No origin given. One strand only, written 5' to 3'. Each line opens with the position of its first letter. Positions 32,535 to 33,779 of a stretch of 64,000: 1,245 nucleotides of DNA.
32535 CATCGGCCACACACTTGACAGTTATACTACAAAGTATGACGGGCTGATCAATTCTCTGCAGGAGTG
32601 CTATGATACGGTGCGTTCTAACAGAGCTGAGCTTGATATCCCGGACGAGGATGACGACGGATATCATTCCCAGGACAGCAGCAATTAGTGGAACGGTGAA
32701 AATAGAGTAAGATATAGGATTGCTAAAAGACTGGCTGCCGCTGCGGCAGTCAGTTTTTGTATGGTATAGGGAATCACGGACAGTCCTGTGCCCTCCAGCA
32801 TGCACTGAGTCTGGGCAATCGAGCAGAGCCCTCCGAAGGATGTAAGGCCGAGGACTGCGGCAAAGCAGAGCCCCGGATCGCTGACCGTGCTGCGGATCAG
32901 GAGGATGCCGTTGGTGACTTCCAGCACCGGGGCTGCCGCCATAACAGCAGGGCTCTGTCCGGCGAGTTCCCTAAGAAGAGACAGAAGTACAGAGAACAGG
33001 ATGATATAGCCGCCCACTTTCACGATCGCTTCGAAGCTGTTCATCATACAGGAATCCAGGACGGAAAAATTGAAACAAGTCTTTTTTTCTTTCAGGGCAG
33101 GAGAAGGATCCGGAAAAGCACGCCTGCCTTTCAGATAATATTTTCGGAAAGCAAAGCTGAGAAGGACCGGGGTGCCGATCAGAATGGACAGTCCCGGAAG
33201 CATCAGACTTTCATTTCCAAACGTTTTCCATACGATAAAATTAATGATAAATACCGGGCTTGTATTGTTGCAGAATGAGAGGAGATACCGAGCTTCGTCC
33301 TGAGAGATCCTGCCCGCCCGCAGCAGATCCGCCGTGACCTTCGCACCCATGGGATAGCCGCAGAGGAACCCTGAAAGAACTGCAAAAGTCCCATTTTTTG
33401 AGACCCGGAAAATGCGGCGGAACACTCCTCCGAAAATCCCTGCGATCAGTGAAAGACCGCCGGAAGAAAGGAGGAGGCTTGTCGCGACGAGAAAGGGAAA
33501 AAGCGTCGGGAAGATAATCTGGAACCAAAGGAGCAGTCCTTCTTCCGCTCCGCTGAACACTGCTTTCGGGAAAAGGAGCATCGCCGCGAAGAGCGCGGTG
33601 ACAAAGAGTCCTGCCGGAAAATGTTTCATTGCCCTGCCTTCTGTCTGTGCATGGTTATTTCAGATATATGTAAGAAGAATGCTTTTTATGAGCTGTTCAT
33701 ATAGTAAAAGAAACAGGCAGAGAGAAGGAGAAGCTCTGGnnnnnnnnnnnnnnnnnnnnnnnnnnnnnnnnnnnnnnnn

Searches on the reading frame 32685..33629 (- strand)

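Call 67: search_protein_families(library=pfam, proteins=[window:32685-33629:-], max_evalue=0.00001)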
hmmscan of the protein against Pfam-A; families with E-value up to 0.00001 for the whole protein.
window:32685-33629:- (314 aa): 1 family
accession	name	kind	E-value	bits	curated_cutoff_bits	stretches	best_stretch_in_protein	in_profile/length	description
PF07670.19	Gate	-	6.8e-10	39.8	29.6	1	39-127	4-97/104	Nucleoside recognition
